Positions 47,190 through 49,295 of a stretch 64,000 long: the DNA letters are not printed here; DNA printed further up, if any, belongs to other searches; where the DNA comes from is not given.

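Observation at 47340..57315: Two nonulosonic-acid synthase/CMP-transferase fusion proteins with swapped domain order in one operon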

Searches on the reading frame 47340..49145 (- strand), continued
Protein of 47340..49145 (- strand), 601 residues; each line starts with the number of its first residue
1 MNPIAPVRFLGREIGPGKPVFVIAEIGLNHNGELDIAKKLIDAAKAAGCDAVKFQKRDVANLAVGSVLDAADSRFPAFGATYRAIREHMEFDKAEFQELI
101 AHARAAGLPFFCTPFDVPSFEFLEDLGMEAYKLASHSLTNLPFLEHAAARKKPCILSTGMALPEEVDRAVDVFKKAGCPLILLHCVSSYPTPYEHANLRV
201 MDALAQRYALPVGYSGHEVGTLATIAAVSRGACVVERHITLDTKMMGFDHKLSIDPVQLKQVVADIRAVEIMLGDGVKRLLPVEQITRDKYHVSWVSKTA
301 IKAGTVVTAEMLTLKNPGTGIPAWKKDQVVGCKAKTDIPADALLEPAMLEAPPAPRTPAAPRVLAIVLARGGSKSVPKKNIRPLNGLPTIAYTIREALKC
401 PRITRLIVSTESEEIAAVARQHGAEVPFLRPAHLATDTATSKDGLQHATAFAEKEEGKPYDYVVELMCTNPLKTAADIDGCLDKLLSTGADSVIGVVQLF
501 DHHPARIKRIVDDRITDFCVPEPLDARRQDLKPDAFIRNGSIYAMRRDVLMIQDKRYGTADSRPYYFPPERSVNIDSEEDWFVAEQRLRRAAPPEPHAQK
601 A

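Call 29: find_encoding_contigs(protein=P0008, flank=10000, max_places=2)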
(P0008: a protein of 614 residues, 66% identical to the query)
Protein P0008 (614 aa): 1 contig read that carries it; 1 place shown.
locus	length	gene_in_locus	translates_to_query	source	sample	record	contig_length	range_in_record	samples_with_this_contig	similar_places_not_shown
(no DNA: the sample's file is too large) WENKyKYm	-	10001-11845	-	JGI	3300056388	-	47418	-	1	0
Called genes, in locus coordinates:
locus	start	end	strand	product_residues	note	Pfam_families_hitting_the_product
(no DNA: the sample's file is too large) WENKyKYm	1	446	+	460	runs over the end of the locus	-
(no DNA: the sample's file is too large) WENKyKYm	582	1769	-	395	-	PF13439:Glyco_transf_4, PF13579:Glyco_trans_4_4, PF00534:Glycos_transf_1, PF13692:Glyco_trans_1_4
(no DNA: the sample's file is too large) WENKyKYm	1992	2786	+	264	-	PF13469:Sulfotransfer_3 (faint)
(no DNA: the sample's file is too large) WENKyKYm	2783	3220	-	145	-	-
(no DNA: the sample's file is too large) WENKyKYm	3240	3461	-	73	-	-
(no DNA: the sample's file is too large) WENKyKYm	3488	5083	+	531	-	PF05426:Alginate_lyase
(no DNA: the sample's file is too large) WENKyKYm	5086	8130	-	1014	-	PF00535:Glycos_transf_2, PF10111:Glyco_tranf_2_2 (weak), PF13641:Glyco_tranf_2_3, PF05426:Alginate_lyase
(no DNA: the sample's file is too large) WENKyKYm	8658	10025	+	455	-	PF00535:Glycos_transf_2, PF12804:NTP_transf_3 (faint), PF13641:Glyco_tranf_2_3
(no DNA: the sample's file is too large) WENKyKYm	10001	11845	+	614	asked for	PF03102:NeuB, PF02348:CTP_transf_3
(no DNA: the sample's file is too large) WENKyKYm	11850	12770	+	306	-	PF00389:2-Hacid_dh, PF02826:2-Hacid_dh_C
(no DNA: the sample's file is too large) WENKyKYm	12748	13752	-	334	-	-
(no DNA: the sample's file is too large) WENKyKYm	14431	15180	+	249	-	-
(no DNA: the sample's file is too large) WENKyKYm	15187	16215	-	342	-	PF00535:Glycos_transf_2, PF10111:Glyco_tranf_2_2 (weak), PF13641:Glyco_tranf_2_3 (weak)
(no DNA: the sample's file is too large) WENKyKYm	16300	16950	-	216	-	-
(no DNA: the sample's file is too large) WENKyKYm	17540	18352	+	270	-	PF01135:PCMT (faint), PF05175:MTS (weak), PF01209:Ubie_methyltran, PF13489:Methyltransf_23, PF08241:Methyltransf_11, PF08242:Methyltransf_12, PF13649:Methyltransf_25, PF13847:Methyltransf_31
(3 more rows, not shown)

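Call 30: find_encoding_contigs(protein=P0005, flank=10000, max_places=2)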
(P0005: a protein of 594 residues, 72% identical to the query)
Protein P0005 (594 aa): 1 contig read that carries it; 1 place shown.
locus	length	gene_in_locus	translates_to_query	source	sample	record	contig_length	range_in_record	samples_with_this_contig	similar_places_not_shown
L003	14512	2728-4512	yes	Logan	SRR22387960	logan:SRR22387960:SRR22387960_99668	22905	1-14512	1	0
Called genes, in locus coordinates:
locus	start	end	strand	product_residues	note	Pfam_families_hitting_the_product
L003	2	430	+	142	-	?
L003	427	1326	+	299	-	PF00535:Glycos_transf_2, PF10111:Glyco_tranf_2_2, PF13641:Glyco_tranf_2_3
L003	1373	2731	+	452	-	PF00535:Glycos_transf_2, PF13641:Glyco_tranf_2_3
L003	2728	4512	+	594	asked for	PF03102:NeuB, PF08666:SAF (weak), PF02348:CTP_transf_3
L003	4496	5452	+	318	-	PF00389:2-Hacid_dh, PF02826:2-Hacid_dh_C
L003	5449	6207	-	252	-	PF02353:CMAS (weak), PF08003:Methyltransf_9 (weak), PF13489:Methyltransf_23, PF13847:Methyltransf_31, PF08241:Methyltransf_11, PF08242:Methyltransf_12, PF13649:Methyltransf_25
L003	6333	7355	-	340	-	PF13489:Methyltransf_23, PF08241:Methyltransf_11, PF08242:Methyltransf_12, PF13649:Methyltransf_25, PF13847:Methyltransf_31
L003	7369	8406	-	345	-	PF04055:Radical_SAM, PF17948:DnaT (faint), PF13186:SPASM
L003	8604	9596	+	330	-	PF00106:adh_short (faint), PF01073:3Beta_HSD, PF01370:Epimerase, PF02719:Polysacc_synt_2, PF04321:RmlD_sub_bind, PF07993:NAD_binding_4, PF16363:GDP_Man_Dehyd, PF13460:NAD_binding_10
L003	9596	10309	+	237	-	PF00483:NTP_transferase, PF12804:NTP_transf_3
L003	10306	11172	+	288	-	PF01370:Epimerase, PF04321:RmlD_sub_bind, PF16363:GDP_Man_Dehyd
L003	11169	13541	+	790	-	PF01943:Polysacc_synt, PF13440:Polysacc_synt_3 (weak)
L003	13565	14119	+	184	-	PF13412:HTH_24 (weak)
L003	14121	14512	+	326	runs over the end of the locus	PF01380:SIS, PF00571:CBS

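Call 31: find_encoding_contigs(protein=P0003, flank=10000, max_places=2)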
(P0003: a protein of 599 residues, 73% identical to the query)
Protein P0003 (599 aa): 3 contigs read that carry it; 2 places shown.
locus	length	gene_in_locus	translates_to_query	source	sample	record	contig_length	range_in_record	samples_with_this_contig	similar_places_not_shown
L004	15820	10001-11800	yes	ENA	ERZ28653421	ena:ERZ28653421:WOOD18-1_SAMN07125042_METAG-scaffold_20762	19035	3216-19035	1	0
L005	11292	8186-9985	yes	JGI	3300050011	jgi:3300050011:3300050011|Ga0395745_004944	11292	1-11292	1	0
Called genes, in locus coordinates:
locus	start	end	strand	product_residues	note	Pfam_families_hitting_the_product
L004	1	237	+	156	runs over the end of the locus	PF13302:Acetyltransf_3, PF13523:Acetyltransf_8 (weak), PF00583:Acetyltransf_1, PF13508:Acetyltransf_7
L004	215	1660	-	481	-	PF04185:Phosphoesterase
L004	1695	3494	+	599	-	PF02348:CTP_transf_3, PF12804:NTP_transf_3 (faint), PF03102:NeuB, PF08666:SAF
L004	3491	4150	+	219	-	PF25084:LbH_EIF2B (faint), PF14602:Hexapep_2 (faint), PF00132:Hexapep (weak), PF25087:GMPPB_C (weak), PF00132:Hexapep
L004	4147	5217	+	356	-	PF00571:CBS (weak), PF00483:NTP_transferase, PF12804:NTP_transf_3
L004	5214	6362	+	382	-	PF00155:Aminotran_1_2 (weak), PF01041:DegT_DnrJ_EryC1, PF01212:Beta_elim_lyase (weak)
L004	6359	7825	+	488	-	-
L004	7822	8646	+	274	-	-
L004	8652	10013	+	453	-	PF00535:Glycos_transf_2, PF12804:NTP_transf_3 (faint), PF13641:Glyco_tranf_2_3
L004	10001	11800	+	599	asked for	PF03102:NeuB, PF02348:CTP_transf_3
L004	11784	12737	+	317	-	PF00389:2-Hacid_dh, PF02826:2-Hacid_dh_C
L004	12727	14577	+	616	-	PF27859:LIC12162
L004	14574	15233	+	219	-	PF05711:TylF, PF13578:Methyltransf_24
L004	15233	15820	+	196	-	?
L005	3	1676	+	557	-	PF02348:CTP_transf_3, PF12804:NTP_transf_3 (faint), PF03102:NeuB, PF08666:SAF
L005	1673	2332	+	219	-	PF25084:LbH_EIF2B (faint), PF14602:Hexapep_2 (faint), PF00132:Hexapep (weak), PF25087:GMPPB_C (weak), PF00132:Hexapep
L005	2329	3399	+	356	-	PF00571:CBS (weak), PF00483:NTP_transferase, PF12804:NTP_transf_3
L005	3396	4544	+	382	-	PF00155:Aminotran_1_2 (weak), PF01041:DegT_DnrJ_EryC1, PF01212:Beta_elim_lyase (weak)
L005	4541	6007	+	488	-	-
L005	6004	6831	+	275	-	PF05721:PhyH (weak)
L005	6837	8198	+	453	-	PF00535:Glycos_transf_2, PF12804:NTP_transf_3 (faint), PF13641:Glyco_tranf_2_3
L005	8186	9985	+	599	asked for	PF03102:NeuB, PF02348:CTP_transf_3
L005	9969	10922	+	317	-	PF00389:2-Hacid_dh, PF02826:2-Hacid_dh_C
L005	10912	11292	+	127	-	?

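Call 36: find_related_loci(query=window:47340-49145:-, collection=genome_contigs, flank=10000)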
Query window:47340-49145:- (601 aa) in genome_contigs; peptide patterns used: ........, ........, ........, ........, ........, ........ (x = any residue, [..] = any of these).
185 stretches matched a pattern; 4 encode a relative of the query (tblastn E <= 1e-3); 4 distinct loci.
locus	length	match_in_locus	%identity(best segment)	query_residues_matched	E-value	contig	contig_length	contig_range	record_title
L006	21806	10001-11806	94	1-601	0e+0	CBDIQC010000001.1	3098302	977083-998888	MAG: uncultured Elusimicrobia bacterium isolate NI882-mx-bin12 genome assembly, contig: N-N882-C16, whole genome shotgun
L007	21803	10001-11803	91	1-601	0e+0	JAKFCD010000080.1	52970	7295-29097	MAG: Elusimicrobiota bacterium isolate LC012 contig-124_626, whole genome shotgun sequence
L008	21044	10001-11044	86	1-349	0e+0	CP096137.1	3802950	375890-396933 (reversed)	MAG: Elusimicrobiota bacterium isolate JAD_PAG50586_1 chromosome, complete genome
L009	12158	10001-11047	89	1-349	0e+0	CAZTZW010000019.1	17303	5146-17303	MAG TPA_asm: uncultured Elusimicrobia sp. isolate SRP302895_co1_139 genome assembly, contig: NODE_6196_length_17303_cov_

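Call 38: search_protein_representatives(protein=window:47340-49145:-)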
Query: 601 residues. Proteins with E-value up to 0.001 (for the whole library): 41963; up to 1e-10: 23604; up to 1e-30: 4637. The best 150 are listed.
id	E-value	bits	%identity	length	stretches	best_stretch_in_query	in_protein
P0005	2.1e-280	947.9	71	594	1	7-599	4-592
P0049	7.6e-121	421.1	57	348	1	6-345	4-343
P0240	4.6e-112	392.1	56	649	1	15-346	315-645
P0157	3.0e-111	389.4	42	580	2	3-346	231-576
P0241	4.4e-111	388.8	40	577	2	7-344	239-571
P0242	4.8e-108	378.8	40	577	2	19-341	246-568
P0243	4.7e-106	372.2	43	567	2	1-350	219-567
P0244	6.6e-105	368.4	44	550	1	18-465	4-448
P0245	1.7e-103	363.8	39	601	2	3-350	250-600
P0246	7.6e-103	361.6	38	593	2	7-353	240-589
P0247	3.1e-101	356.3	39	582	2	5-344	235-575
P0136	4.9e-101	355.6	39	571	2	18-342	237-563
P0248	6.5e-101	355.3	40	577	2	3-344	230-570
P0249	4.0e-100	352.6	41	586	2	7-351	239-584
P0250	4.3e-100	352.5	40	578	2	3-338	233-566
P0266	7.0e-89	315.5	47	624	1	8-349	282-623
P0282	4.3e-83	296.4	34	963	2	12-279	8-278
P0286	7.7e-82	292.3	44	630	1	11-360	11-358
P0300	1.1e-76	275.3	42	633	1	7-356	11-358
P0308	9.7e-74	265.5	42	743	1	8-449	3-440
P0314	6.4e-73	262.8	58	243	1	362-590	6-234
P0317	9.1e-73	262.3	38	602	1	9-423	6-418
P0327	5.3e-71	256.5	41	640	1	8-338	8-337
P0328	1.2e-70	255.3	43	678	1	11-356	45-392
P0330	1.3e-70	255.2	42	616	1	18-345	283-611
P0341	3.7e-69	250.4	38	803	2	7-340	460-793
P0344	3.4e-68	247.2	41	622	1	12-346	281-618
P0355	1.6e-67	245.0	37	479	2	360-590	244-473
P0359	4.0e-67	243.7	40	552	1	14-347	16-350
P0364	8.4e-67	242.6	40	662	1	6-344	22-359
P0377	8.8e-66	239.2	42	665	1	12-348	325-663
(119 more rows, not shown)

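Call 39: search_protein_families(library=pfam, proteins=[P0244, P0308, P0317, P0286, P0300, P0327, P0359, P0364, P0282, P0328], max_evalue=0.00001)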
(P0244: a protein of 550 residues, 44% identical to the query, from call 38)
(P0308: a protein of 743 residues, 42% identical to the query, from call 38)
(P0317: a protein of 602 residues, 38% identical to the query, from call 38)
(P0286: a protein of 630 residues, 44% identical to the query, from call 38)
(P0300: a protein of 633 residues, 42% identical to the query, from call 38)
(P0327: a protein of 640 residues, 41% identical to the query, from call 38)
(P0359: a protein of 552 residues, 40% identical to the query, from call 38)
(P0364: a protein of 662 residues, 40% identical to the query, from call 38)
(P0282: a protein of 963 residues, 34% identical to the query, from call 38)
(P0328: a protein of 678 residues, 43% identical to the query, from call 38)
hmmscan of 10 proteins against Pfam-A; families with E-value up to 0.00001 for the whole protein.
P0244 (550 aa): 2 families
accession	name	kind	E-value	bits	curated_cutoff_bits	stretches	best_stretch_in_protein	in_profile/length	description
PF03102.20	NeuB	-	1.8e-82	276.9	22.1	1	26-264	1-241/241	NeuB family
PF08666.17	SAF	-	1.6e-06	29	21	1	282-331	5-58/63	SAF domain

P0308 (743 aa): 3 families
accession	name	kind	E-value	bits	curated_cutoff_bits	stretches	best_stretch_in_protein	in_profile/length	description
PF03102.20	NeuB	-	3.2e-81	272.8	22.1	1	35-271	1-241/241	NeuB family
PF02350.25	Epimerase_2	-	1.2e-71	241.8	30.6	1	372-716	1-346/347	UDP-N-acetylglucosamine 2-epimerase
PF08666.17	SAF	-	7e-13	49.4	21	1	285-343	1-63/63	SAF domain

P0317 (602 aa): 3 families
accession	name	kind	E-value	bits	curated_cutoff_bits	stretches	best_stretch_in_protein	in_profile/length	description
PF03102.20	NeuB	-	2.3e-95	319.1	22.1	1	37-277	1-241/241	NeuB family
PF02348.25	CTP_transf_3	-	4.6e-31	108.8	22.6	1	355-566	1-208/217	Cytidylyltransferase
PF08666.17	SAF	-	9e-12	45.8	21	1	292-349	1-62/63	SAF domain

P0286 (630 aa): 2 families
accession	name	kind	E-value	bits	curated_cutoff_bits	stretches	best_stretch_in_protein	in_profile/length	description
PF03102.20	NeuB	-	2.2e-75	253.7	22.1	1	40-276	1-241/241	NeuB family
PF01261.30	AP_endonuc_2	-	2.7e-20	73.6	31.1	1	400-620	38-246/249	Xylose isomerase-like TIM barrel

P0300 (633 aa): 3 families
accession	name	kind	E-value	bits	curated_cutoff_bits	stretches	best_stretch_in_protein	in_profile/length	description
PF03102.20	NeuB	-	1.2e-82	277.4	22.1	1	44-280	1-241/241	NeuB family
PF01261.30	AP_endonuc_2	-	7e-20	72.2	31.1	1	411-628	43-247/249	Xylose isomerase-like TIM barrel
PF08666.17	SAF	-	2.8e-09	37.8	21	1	295-352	2-63/63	SAF domain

P0327 (640 aa): 3 families
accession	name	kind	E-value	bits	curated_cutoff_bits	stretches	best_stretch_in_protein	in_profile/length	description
PF03102.20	NeuB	-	1.2e-86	290.6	22.1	1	40-276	1-240/241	NeuB family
PF01261.30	AP_endonuc_2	-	2.8e-15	57.1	31.1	1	413-635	45-248/249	Xylose isomerase-like TIM barrel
PF08666.17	SAF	-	3e-08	34.6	21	1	293-342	3-56/63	SAF domain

P0359 (552 aa): 3 families
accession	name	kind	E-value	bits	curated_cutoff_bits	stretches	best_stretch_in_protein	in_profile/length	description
PF03102.20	NeuB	-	7.6e-78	261.7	22.1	1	42-281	1-241/241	NeuB family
PF08666.17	SAF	-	3.9e-10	40.6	21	1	297-352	3-62/63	SAF domain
PF08282.18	Hydrolase_3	-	2.5e-09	37.7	20.9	1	470-528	187-245/255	haloacid dehalogenase-like hydrolase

P0364 (662 aa): 3 families
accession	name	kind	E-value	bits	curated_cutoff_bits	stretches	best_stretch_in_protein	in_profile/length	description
PF03102.20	NeuB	-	1.5e-75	254.2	22.1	1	56-293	1-241/241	NeuB family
PF01261.30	AP_endonuc_2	-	2.7e-12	47.4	31.1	1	429-628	46-230/249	Xylose isomerase-like TIM barrel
PF08666.17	SAF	-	7.7e-07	30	21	1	309-362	3-60/63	SAF domain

P0282 (963 aa): 3 families
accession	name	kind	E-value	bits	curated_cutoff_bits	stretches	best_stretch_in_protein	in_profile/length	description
PF03102.20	NeuB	-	6.3e-129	429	22.1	2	36-275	1-239/241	NeuB family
PF02348.25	CTP_transf_3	-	1.3e-17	64.7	22.6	1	722-912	7-206/217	Cytidylyltransferase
PF08666.17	SAF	-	2.1e-13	51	21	1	654-712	2-63/63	SAF domain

P0328 (678 aa): 3 families
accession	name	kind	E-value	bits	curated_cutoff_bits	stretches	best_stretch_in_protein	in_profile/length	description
PF03102.20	NeuB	-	4.7e-78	262.4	22.1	1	74-309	1-238/241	NeuB family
PF01261.30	AP_endonuc_2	-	1.4e-20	74.5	31.1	1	443-632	43-219/249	Xylose isomerase-like TIM barrel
PF08666.17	SAF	-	7e-07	30.1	21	1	327-378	2-57/63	SAF domain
